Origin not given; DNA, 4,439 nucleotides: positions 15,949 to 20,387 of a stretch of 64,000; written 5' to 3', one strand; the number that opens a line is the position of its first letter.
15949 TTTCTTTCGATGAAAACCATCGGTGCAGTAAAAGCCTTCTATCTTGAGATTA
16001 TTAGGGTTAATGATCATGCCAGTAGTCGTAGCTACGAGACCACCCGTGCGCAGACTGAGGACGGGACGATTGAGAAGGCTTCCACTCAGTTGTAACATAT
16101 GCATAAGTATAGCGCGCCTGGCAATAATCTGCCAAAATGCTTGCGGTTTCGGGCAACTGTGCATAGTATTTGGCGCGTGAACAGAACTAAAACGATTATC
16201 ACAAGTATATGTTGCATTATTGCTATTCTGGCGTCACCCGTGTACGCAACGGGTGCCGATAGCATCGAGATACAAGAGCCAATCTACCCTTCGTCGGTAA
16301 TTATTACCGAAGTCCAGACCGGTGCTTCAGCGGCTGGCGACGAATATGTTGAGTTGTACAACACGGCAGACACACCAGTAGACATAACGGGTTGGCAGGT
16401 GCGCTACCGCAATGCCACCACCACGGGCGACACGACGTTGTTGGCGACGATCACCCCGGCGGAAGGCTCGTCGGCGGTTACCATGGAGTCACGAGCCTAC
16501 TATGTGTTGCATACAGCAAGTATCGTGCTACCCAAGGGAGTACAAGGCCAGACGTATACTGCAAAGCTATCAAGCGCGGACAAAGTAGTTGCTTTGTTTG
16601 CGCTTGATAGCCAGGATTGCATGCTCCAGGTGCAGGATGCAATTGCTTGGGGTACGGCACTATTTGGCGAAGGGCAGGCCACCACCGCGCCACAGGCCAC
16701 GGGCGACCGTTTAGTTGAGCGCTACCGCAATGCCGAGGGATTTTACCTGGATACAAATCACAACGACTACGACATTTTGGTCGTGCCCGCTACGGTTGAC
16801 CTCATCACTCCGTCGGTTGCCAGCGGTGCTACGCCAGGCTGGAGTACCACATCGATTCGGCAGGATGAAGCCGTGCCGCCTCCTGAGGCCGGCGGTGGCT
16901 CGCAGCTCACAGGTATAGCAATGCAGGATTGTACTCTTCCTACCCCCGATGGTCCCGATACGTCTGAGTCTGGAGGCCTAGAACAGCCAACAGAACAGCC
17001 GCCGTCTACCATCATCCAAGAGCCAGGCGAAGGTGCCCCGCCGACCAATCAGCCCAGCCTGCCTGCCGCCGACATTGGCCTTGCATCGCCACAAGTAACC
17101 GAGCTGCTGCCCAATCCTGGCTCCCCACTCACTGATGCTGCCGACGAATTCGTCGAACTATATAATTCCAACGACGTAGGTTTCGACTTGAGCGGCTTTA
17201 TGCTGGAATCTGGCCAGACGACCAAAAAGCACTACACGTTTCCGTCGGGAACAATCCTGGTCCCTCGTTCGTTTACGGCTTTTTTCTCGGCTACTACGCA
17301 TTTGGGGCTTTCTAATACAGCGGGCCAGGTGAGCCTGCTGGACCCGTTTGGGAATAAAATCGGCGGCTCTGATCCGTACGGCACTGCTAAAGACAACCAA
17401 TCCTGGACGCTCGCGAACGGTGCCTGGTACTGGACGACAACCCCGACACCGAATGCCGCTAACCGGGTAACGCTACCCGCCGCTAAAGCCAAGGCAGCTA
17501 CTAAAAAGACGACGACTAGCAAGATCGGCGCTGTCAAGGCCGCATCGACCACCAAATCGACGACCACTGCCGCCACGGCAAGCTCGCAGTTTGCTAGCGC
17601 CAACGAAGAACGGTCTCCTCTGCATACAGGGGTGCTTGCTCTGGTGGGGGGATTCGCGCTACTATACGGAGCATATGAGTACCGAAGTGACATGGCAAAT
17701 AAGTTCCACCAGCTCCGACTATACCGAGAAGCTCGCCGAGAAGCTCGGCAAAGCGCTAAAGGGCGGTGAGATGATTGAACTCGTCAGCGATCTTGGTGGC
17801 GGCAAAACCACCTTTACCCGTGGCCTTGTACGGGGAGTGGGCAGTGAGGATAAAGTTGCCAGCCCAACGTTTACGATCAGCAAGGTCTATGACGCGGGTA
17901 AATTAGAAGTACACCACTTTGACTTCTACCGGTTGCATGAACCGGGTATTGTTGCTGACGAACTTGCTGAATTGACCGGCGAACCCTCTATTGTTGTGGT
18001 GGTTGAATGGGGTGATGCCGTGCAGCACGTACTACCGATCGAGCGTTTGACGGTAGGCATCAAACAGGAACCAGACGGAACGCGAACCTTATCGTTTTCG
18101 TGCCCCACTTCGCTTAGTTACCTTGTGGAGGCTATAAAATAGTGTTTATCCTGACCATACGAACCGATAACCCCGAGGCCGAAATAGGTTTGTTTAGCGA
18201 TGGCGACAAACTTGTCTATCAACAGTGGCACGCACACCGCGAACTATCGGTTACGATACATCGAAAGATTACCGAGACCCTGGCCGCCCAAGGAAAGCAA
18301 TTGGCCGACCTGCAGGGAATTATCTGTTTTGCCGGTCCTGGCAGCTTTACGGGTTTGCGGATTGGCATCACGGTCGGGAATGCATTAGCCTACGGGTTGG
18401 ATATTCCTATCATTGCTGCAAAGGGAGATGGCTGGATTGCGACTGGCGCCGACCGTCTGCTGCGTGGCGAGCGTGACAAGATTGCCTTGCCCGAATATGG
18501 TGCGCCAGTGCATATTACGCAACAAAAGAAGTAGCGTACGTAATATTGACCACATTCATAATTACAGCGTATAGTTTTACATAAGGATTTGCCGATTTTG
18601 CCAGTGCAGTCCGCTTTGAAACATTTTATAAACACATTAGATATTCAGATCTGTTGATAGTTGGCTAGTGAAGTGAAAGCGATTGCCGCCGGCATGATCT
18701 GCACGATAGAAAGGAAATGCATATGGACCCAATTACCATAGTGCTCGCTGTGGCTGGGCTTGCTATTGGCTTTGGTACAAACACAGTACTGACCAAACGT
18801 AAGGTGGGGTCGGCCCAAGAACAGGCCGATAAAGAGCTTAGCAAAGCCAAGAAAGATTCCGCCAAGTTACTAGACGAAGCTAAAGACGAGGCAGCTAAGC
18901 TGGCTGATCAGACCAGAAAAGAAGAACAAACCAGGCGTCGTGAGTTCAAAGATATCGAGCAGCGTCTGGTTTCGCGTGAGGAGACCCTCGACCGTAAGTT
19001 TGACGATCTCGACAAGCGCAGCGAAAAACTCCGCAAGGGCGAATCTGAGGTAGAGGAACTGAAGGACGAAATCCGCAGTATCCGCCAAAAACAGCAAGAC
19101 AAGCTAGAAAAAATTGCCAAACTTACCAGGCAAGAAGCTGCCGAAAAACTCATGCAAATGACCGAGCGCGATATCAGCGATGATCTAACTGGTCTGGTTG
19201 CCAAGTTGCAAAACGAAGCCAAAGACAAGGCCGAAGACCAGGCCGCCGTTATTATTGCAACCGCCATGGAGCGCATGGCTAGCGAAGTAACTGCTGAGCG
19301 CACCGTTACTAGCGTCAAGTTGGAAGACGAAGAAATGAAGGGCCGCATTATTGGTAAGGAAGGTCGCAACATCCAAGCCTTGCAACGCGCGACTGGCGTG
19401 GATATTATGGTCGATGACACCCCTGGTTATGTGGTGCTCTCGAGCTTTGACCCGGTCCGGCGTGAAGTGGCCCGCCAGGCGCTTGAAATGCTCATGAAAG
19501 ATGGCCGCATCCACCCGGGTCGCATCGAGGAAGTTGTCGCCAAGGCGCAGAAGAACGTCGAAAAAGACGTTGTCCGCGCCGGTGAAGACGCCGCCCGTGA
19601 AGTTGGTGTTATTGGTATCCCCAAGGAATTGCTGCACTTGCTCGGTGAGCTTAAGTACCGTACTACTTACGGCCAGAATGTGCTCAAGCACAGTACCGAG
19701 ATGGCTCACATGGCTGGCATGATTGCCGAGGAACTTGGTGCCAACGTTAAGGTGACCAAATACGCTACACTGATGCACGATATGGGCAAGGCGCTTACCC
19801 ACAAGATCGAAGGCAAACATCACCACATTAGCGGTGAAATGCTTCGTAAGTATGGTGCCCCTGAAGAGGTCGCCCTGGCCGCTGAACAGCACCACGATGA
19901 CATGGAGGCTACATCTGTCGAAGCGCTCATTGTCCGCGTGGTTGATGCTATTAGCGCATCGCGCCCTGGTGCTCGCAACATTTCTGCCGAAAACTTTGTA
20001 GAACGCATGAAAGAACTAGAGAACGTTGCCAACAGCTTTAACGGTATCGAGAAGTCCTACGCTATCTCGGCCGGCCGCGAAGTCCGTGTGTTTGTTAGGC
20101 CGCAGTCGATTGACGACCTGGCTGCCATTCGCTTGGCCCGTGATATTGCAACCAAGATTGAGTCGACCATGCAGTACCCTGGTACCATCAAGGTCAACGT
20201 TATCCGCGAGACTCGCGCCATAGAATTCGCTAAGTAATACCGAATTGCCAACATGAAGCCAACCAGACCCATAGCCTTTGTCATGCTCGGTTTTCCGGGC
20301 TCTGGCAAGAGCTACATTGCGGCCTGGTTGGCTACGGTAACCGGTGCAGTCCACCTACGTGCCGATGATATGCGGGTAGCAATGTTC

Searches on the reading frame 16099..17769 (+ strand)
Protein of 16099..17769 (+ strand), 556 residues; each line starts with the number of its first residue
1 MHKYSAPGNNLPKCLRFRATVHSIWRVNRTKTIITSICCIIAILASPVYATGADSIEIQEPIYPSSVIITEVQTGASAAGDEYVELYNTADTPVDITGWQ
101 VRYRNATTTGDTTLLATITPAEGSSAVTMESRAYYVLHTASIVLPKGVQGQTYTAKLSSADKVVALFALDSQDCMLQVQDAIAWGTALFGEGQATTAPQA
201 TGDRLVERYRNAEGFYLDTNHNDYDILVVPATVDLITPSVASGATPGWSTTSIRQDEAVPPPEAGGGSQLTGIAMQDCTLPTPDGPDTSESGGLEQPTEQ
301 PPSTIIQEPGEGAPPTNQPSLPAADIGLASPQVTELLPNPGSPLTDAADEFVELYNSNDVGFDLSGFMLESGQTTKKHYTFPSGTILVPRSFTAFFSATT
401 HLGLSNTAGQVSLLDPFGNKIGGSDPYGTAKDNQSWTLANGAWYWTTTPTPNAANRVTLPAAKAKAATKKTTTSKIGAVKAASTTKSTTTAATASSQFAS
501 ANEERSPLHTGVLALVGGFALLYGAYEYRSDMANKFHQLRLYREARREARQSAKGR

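Call 76: search_protein_families(library=pfam, proteins=[window:16099-17769:+], max_evalue=0.00001)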
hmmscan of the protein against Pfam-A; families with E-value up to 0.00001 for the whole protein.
window:16099-17769:+ (556 aa): 1 family
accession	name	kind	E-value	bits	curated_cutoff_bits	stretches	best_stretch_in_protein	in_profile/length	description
PF00932.25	LTD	-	4.6e-25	88.6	34.3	2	65-168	6-96/109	Lamin Tail Domain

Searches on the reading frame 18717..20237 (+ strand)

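Call 76: search_protein_families(library=pfam, proteins=[window:18717-20237:+], max_evalue=0.00001)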
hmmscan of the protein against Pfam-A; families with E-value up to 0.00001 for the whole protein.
window:18717-20237:+ (506 aa): 3 families
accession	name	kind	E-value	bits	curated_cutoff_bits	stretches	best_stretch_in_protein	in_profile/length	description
PF12072.13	RNase_Y_N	-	1.1e-32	113.6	32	1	7-190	6-200/201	RNase Y N-terminal region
PF01966.28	HD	-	6e-16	59.2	22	1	322-414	1-115/116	HD domain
PF00013.35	KH_1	-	2.1e-07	31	21.5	1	205-255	8-63/66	KH domain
